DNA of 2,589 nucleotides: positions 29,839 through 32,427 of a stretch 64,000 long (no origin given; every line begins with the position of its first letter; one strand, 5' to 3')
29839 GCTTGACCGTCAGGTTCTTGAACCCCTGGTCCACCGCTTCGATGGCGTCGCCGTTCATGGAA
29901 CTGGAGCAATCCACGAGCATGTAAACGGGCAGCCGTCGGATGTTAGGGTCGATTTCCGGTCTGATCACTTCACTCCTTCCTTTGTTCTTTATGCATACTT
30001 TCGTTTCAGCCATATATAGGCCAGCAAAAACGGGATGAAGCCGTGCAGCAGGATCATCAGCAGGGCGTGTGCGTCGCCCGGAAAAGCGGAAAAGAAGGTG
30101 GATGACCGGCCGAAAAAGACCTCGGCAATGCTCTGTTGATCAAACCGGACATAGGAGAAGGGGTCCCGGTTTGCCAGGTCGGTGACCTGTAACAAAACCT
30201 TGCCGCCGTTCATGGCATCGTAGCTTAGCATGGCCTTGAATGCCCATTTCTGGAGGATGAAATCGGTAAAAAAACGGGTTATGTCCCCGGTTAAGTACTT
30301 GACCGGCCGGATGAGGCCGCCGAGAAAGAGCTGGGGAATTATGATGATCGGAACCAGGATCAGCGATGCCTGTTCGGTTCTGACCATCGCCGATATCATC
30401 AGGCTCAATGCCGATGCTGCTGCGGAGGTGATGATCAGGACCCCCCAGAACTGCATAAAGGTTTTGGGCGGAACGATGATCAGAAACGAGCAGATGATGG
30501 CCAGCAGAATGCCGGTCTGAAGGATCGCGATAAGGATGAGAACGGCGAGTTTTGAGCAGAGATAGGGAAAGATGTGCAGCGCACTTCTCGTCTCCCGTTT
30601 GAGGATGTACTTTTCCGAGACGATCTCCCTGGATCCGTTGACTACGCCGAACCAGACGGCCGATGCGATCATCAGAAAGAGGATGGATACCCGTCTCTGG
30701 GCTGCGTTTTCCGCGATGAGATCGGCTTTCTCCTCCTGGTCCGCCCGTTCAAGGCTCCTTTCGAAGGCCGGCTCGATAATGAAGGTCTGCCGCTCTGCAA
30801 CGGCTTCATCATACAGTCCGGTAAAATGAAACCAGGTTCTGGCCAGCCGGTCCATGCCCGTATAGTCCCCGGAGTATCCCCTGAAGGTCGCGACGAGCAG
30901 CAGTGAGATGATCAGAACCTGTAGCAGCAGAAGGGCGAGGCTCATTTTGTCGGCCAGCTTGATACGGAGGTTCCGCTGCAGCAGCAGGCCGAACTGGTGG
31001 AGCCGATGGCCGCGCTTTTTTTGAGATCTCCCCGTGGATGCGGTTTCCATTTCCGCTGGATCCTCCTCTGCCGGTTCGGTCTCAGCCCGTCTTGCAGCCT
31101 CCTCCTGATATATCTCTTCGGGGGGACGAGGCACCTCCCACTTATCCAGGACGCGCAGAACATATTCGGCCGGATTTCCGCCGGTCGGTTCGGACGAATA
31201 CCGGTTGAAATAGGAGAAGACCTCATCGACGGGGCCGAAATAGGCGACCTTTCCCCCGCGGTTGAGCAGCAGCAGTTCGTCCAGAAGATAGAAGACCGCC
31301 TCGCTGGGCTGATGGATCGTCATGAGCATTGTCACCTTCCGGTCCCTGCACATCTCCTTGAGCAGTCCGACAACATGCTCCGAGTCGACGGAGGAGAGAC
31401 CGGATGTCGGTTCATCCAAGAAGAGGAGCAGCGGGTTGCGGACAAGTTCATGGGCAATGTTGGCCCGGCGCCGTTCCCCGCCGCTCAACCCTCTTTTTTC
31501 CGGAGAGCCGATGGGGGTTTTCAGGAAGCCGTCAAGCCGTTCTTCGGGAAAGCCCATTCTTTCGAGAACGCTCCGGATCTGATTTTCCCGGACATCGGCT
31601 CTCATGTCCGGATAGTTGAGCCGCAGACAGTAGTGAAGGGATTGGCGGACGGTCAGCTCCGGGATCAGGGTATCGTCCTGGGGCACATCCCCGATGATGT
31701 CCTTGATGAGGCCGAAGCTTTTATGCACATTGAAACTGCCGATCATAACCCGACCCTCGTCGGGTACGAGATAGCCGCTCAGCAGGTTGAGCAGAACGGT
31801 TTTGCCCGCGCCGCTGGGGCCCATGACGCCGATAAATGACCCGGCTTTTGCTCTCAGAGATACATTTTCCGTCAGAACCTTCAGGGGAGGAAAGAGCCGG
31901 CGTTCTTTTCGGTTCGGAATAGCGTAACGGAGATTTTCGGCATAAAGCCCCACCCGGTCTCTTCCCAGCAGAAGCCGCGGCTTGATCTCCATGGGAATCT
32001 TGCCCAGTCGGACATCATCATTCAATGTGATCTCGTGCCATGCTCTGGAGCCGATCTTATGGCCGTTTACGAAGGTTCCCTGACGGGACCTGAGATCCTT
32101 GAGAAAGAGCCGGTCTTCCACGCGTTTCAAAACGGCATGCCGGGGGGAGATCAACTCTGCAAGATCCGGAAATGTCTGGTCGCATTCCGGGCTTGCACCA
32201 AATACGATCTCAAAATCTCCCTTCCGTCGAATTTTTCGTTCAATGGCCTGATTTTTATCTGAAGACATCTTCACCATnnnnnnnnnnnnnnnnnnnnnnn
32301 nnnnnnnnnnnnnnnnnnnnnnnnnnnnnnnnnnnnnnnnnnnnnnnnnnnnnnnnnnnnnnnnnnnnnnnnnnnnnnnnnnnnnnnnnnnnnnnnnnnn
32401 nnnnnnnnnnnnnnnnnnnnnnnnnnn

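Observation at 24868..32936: Six-gene operon coupling an atypical kinase and a TerY-like vWA protein to an FHA-gated ABCG-type exporter and Ig/PEGA envelope proteins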

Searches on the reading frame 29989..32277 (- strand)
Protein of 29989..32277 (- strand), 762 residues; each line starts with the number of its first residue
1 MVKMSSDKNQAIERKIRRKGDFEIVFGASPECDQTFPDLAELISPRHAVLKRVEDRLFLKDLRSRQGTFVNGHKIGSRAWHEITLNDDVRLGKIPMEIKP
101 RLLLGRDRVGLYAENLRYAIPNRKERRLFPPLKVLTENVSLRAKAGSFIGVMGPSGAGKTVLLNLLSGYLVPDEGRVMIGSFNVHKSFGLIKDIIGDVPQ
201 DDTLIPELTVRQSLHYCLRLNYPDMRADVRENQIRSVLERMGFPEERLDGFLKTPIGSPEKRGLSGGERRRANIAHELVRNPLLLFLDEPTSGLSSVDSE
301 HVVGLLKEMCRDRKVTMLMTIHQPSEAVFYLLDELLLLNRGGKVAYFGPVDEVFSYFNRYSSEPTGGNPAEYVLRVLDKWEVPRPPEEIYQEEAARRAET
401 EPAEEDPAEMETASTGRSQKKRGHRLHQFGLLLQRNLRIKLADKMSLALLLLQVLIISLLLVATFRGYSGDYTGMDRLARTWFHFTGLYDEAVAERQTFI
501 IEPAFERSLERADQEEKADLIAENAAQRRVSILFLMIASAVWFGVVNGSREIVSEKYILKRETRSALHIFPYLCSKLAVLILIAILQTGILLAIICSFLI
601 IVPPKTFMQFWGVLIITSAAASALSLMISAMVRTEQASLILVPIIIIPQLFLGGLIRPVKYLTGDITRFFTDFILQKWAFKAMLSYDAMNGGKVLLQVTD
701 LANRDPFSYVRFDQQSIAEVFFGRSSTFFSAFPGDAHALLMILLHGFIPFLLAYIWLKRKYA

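Call 4: search_protein_families(library=pfam, proteins=[window:29989-32277:-], max_evalue=0.1)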
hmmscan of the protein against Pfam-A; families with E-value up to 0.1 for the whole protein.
window:29989-32277:- (762 aa): 7 families
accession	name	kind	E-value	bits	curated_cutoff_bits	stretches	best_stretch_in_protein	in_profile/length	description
PF00005.33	ABC_tran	-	8.5e-27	94.9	25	1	137-292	2-137/137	ABC transporter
PF01061.29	ABC2_membrane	-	1.3e-20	74.2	26.9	1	428-685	2-208/211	ABC-2 type transporter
PF00498.31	FHA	-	8.8e-13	48.9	20.7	1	24-92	1-67/67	FHA domain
PF19055.6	ABC2_membrane_7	-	6.9e-10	38.8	22.7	1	322-387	1-67/410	ABC-2 type transporter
PF12698.13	ABC2_membrane_3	-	8.5e-10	38.7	31.6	1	532-670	164-306/347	ABC-2 family transporter protein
PF16697.10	Yop-YscD_cpl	-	1.2e-07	32.4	33.2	1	23-99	18-91/94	Inner membrane component of T3SS, cytoplasmic domain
PF13191.12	AAA_16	-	0.00064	20.7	32.6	1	143-289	21-140/167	AAA ATPase domain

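Call 5: search_protein_families(library=ncbifam, proteins=[window:29989-32277:-], max_evalue=0.1)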
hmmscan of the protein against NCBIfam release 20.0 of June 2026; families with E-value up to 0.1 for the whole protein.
window:29989-32277:- (762 aa): 189 families (the best 25 are shown)
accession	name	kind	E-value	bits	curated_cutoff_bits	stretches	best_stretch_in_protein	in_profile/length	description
TIGR00955.1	3a01204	subfamily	2e-70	238.1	736.35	2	126-474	35-388/617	pigment precursor permease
TIGR00956.1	3a01205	subfamily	3.3e-45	154.2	1959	1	115-430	764-1073/1394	pleiotropic drug resistance family protein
TIGR01188.1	drrA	subfamily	5.7e-31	107.9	312.45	1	137-350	10-208/302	daunorubicin resistance ABC transporter, ATP-binding protein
TIGR03864.1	PQQ_ABC_ATP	hypoth_equivalog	3.6e-28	98.6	302.25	1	137-354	18-220/236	ABC transporter, ATP-binding subunit, PQQ-dependent alcohol dehydrogenase system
NF040840.2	tungstate_WtpC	equivalog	8.3e-28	97.7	440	1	137-355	17-220/347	tungstate ABC transporter ATP-binding protein WtpC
NF008039.0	PRK10771.1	equivalog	1.2e-27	96.8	298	1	137-355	16-219/234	thiamine ABC transporter ATP-binding protein ThiQ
TIGR02857.1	CydD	equivalog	2.5e-26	92.7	435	1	136-325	338-518/529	thiol reductant ABC exporter subunit CydD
TIGR03375.1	type_I_sec_LssB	subfamily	1.3e-25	89.8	693.1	1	137-355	484-690/696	type I secretion system permease/ATPase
TIGR02673.1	FtsE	equivalog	1.4e-25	90.3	264.85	1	137-324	19-197/214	cell division ATP-binding protein FtsE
TIGR04521.1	ECF_ATPase_2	equivalog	2.8e-25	89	330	1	137-393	22-272/279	energy-coupling factor transporter ATPase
TIGR01277.1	thiQ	equivalog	3.1e-25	89.1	245.05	1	138-341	16-205/213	thiamine ABC transporter ATP-binding protein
TIGR04406.1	LPS_export_lptB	equivalog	3.1e-25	88.9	240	1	135-350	16-219/239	LPS export ABC transporter ATP-binding protein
NF033858.1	ABC2_perm_RbbA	equivalog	3.8e-25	88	1050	2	136-353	282-484/909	ribosome-associated ATPase/putative transporter RbbA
TIGR02142.1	modC_ABC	equivalog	4.3e-25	88.7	285.05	1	139-355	16-221/353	molybdenum ABC transporter ATP-binding protein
TIGR03265.1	PhnT2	equivalog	1.3e-24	87.2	457.7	1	137-354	21-223/353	putative 2-aminoethylphosphonate ABC transporter ATP-binding protein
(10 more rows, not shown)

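Call 6: search_protein_families(library=padloc, proteins=[window:29989-32277:-], max_evalue=0.01)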
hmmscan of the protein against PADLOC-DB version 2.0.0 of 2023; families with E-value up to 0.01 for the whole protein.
window:29989-32277:- (762 aa): 2 families
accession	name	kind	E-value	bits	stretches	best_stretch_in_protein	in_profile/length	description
PDLC04135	mad3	-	1.8e-18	65.3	2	262-344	262-344/374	mads_3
PDLC04140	mad8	-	1.1e-09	36.3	1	135-326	16-236/314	mads_8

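Call 30: find_homologous_proteins(query=window:29989-32277:-, max_evalue=1e-20)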
Query window:29989-32277:- (762 aa): 4635 proteins with E <= 1e-20 among 8000 candidates; the best 120 are listed.
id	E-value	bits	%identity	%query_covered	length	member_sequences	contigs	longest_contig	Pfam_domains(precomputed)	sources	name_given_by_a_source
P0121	0.0e+0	1702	100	100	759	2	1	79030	PF19055.7,PF00498.32,PF01061.30,PF00005.34,PF16697.11,PF12698.14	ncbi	-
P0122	4.7e-285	966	60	99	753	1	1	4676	PF00498.32,PF01061.30,PF00005.34,PF16697.11,PF12698.14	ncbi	-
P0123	9.5e-283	958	60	99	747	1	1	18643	PF19055.7,PF00498.32,PF01061.30,PF00005.34,PF16697.11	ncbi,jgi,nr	ncbi:MAG: hypothetical protein BWK80_06640 [Desulfobacteraceae bacterium IS3]|nr:MAG: hypothetical p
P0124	5.4e-281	952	58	100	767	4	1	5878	PF19055.7,PF00498.32,PF01061.30,PF00005.34,PF16697.11,PF12698.14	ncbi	-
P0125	5.6e-280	949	59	99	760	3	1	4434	PF19055.7,PF00498.32,PF01061.30,PF00005.34,PF16697.11,PF12698.14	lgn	-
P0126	5.7e-279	946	59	99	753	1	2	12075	PF19055.7,PF00498.32,PF01061.30,PF00005.34,PF16697.11,PF12698.14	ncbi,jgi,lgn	jgi:ABC-type multidrug transport system ATPase subunit/ABC-type multidrug transport system permease 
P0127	1.2e-266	905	57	99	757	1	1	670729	PF00498.32,PF01061.30,PF00005.34,PF16697.11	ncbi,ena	-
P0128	1.5e-251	855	54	98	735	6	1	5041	PF19055.7,PF00498.32,PF01061.30,PF00005.34,PF16697.11,PF12698.14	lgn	-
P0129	1.1e-248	845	53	98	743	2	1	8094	PF19055.7,PF00498.32,PF01061.30,PF00005.34,PF16697.11,PF12698.14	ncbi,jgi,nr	ncbi:MAG: ATP-binding cassette domain-containing protein [Desulfococcaceae bacterium]|jgi:ABC-type m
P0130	2.6e-247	841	54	98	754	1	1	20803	PF19055.7,PF00498.32,PF01061.30,PF00005.34,PF16697.11,PF12698.14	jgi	jgi:ABC transport system ATP-binding/permease protein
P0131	4.4e-246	837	53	99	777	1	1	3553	PF19055.7,PF00498.32,PF01061.30,PF00005.34,PF16697.11,PF12698.14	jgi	-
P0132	7.0e-242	823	53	98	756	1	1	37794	PF19055.7,PF00498.32,PF01061.30,PF00005.34,PF16697.11,PF12698.14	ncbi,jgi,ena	-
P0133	2.5e-241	821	52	98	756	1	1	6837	PF19055.7,PF00498.32,PF01061.30,PF00005.34,PF16697.11,PF12698.14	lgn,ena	-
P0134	1.8e-239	815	48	99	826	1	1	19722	PF00498.32,PF01061.30,PF00005.34,PF12698.14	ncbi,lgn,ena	-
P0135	5.9e-236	803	52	98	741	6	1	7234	PF19055.7,PF00498.32,PF01061.30,PF00005.34,PF16697.11,PF12698.14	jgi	-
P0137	3.9e-228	777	50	98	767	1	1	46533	PF19055.7,PF00498.32,PF01061.30,PF00005.34,PF16697.11,PF12698.14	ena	-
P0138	3.1e-227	775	50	98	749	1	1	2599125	PF19055.7,PF00498.32,PF01061.30,PF00005.34,PF16697.11,PF12698.14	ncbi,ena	-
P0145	1.7e-156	541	40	97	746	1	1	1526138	PF00498.32,PF01061.30,PF00005.34,PF16697.11,PF12698.14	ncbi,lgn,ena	-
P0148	2.7e-148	514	38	98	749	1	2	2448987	PF19055.7,PF01061.30,PF00005.34,PF12698.14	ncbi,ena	-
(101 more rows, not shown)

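Call 31: find_encoding_contigs(protein=P0127, flank=9000, max_places=1)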
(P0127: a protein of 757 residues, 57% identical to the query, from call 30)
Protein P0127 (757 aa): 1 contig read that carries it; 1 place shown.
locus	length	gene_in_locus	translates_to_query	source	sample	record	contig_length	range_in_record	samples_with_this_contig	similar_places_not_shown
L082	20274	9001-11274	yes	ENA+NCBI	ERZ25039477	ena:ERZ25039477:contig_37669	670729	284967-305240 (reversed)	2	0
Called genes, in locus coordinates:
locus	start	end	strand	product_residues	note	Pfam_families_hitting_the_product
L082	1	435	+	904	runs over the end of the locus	PF25282:POTRA1_3_Toc75 (faint), PF07244:POTRA, PF08478:POTRA_1 (faint), PF08479:POTRA_2 (faint), PF07244:POTRA, PF01103:Omp85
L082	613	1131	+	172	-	PF03938:OmpH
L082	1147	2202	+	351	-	PF04613:LpxD, PF21711:DCTN5 (faint), PF25084:LbH_EIF2B (weak), PF25087:GMPPB_C, PF00132:Hexapep (weak), PF14602:Hexapep_2 (faint), PF00132:Hexapep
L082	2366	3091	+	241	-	-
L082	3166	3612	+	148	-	PF22817:ApeP-like (faint), PF07977:FabA, PF22818:ApeI-like, PF03061:4HBT (faint)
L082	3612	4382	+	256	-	PF25084:LbH_EIF2B (faint), PF25087:GMPPB_C (faint), PF00132:Hexapep (weak), PF13720:Acetyltransf_11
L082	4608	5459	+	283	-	PF00246:Peptidase_M14, PF10994:DUF2817 (weak), PF24827:AstE_AspA_cat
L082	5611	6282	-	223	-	-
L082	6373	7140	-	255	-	-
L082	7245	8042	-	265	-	-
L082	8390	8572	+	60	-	-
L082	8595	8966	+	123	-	-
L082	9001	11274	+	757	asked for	PF00498:FHA, PF16697:Yop-YscD_cpl (weak), PF00005:ABC_tran, PF01061:ABC2_membrane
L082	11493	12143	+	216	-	PF00092:VWA, PF13519:VWA_2 (weak)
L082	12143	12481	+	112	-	PF13672:PP2C_2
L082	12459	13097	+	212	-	PF13672:PP2C_2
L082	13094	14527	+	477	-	PF00069:Pkinase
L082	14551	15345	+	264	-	-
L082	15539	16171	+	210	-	PF17957:Big_7 (faint), PF08308:PEGA (weak)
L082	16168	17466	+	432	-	PF17049:AEP1 (faint)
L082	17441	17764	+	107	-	-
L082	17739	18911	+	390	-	PF15418:DUF4625 (faint), PF17957:Big_7 (faint), PF19077:Big_13 (faint), PF21868:GbpA_D3 (faint)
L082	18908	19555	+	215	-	PF17957:Big_7 (faint), PF19077:Big_13 (faint)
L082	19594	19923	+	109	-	-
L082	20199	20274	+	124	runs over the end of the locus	-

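Call 32: find_encoding_contigs(protein=P0138, flank=9000, max_places=1)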
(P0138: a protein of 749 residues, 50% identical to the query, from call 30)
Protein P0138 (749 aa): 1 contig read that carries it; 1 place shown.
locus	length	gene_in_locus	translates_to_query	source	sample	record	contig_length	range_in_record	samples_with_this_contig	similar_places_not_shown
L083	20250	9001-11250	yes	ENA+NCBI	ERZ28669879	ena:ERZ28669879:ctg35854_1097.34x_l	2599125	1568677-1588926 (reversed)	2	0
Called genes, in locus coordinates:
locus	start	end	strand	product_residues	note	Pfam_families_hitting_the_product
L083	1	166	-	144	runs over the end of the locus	-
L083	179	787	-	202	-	PF21176:RecR_HhH, PF02132:RecR_ZnF, PF01751:Toprim, PF13662:Toprim_4, PF21175:RecR_C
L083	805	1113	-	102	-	PF02575:YbaB_DNA_bd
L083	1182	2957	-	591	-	PF05496:RuvB_N, PF13177:DNA_pol3_delta2, PF13401:AAA_22 (weak), PF13604:AAA_30 (weak), PF00004:AAA, PF07728:AAA_5 (weak), PF22608:DNAX_ATPase_lid, PF12169:DNA_pol3_gamma3, +2 more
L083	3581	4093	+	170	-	-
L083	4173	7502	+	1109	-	PF00561:Abhydrolase_1, PF05057:DUF676, PF06028:DUF915, PF07819:PGAP1, PF00092:VWA, PF13519:VWA_2, PF13768:VWA_3, PF03781:FGE-sulfatase, +3 more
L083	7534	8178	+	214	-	-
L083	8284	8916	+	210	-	-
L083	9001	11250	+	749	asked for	PF00498:FHA, PF16697:Yop-YscD_cpl (weak), PF00005:ABC_tran, PF12698:ABC2_membrane_3 (weak), PF19055:ABC2_membrane_7, PF01061:ABC2_membrane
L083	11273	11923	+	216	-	PF00092:VWA, PF13519:VWA_2 (weak)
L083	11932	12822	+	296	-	PF13672:PP2C_2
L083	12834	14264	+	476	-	PF06293:Kdo (faint), PF00069:Pkinase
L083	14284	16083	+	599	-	-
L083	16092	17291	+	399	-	-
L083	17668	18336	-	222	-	PF01476:LysM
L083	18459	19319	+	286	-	PF03781:FGE-sulfatase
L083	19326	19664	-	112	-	-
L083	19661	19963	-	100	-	PF04977:DivIC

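Call 33: find_encoding_contigs(protein=P0145, flank=9000, max_places=1)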
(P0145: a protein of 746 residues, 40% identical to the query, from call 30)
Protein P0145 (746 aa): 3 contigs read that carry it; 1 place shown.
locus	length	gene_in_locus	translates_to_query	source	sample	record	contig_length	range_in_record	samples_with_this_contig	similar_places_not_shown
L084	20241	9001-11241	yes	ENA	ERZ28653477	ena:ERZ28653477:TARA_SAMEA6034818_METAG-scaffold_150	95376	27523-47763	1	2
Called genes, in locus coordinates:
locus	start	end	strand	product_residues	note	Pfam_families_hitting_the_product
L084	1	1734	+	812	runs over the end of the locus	PF05787:PhoX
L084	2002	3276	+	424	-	PF03952:Enolase_N, PF00113:Enolase_C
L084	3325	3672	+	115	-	PF04977:DivIC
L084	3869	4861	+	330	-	PF00108:Thiolase_N, PF08545:ACP_syn_III, PF08541:ACP_syn_III_C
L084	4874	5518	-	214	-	PF00072:Response_reg, PF00196:GerE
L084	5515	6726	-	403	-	PF07730:HisKA_3, PF02518:HATPase_c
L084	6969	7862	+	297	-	PF00005:ABC_tran, PF13304:AAA_21 (faint)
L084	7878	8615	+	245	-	PF01061:ABC2_membrane, PF12698:ABC2_membrane_3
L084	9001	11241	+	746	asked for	PF00498:FHA (weak), PF16697:Yop-YscD_cpl (weak), PF00005:ABC_tran, PF01061:ABC2_membrane, PF12698:ABC2_membrane_3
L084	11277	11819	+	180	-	-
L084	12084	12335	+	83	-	PF03692:CxxCxxCC (weak)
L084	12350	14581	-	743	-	PF06452:CBM9_1, PF19313:DUF5916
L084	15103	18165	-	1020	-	PF00873:ACR_tran, PF03176:MMPL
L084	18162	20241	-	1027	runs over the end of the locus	PF00873:ACR_tran, PF03176:MMPL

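Call 34: find_encoding_contigs(protein=P0148, flank=9000, max_places=1)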
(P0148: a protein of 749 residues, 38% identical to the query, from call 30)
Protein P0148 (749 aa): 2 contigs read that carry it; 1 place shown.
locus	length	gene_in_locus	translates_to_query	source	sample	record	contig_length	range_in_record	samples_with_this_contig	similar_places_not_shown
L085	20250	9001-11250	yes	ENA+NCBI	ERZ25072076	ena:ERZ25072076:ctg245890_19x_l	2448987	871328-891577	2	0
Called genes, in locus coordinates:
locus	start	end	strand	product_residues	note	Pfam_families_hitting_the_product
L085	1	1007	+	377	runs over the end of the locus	PF00149:Metallophos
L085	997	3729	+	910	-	PF02463:SMC_N (faint), PF13476:AAA_23, PF13514:AAA_27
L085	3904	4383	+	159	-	PF01548:DEDD_Tnp_IS110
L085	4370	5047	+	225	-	PF02371:Transposase_20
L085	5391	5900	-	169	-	-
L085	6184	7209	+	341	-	PF00180:Iso_dh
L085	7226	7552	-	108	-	-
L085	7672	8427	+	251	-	PF03544:TonB_C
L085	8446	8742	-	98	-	-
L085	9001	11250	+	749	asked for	PF00005:ABC_tran, PF19055:ABC2_membrane_7, PF01061:ABC2_membrane, PF12698:ABC2_membrane_3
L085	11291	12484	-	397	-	PF00069:Pkinase, PF07714:PK_Tyr_Ser-Thr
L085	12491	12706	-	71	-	-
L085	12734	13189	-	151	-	-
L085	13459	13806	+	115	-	PF01797:Y1_Tnp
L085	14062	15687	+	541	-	PF00069:Pkinase, PF07714:PK_Tyr_Ser-Thr, PF01636:APH (faint), PF03109:ABC1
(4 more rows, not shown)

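Call 35: find_encoding_contigs(protein=P0123, flank=9000, max_places=1)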
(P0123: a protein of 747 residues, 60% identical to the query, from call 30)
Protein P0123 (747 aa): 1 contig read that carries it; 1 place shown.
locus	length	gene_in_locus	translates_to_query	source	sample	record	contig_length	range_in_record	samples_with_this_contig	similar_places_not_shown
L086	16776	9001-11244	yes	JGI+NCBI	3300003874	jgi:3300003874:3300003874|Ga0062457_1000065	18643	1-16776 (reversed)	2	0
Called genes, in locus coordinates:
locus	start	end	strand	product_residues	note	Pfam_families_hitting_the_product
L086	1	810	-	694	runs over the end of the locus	PF04151:PPC (faint)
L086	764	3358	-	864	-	PF01640:Peptidase_C10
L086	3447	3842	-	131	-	-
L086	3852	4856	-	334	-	PF16868:NMT1_3, PF09084:NMT1 (weak)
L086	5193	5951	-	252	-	-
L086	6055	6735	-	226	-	-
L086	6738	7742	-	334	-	PF00691:OmpA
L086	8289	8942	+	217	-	-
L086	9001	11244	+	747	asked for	PF00498:FHA, PF16697:Yop-YscD_cpl (weak), PF00005:ABC_tran, PF19055:ABC2_membrane_7, PF01061:ABC2_membrane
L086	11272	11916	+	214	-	PF00092:VWA, PF13519:VWA_2 (weak)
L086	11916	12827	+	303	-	PF13672:PP2C_2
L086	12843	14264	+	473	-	PF00069:Pkinase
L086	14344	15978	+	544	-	PF19077:Big_13 (faint), PF17957:Big_7 (faint), PF18911:PKD_4 (faint)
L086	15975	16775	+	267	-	?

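Call 36: find_encoding_contigs(protein=P0132, flank=9000, max_places=1)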
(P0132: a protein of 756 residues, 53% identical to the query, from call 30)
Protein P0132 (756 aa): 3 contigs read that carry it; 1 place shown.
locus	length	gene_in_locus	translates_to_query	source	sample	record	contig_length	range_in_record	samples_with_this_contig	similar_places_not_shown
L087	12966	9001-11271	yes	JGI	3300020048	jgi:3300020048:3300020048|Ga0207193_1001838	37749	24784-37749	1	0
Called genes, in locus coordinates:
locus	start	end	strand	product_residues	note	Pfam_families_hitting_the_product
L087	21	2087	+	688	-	PF01841:Transglut_core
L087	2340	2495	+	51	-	-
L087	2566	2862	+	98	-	PF00216:Bac_DNA_binding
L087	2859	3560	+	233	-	-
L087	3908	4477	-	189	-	-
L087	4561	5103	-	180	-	-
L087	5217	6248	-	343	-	PF00691:OmpA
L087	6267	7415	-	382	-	PF00691:OmpA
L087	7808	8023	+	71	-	-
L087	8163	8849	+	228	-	-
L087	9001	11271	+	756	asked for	PF00498:FHA, PF16697:Yop-YscD_cpl (weak), PF00005:ABC_tran, PF19055:ABC2_membrane_7, PF01061:ABC2_membrane, PF12698:ABC2_membrane_3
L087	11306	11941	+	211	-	PF00092:VWA, PF13519:VWA_2 (weak)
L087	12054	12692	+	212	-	PF00565:SNase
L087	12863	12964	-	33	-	?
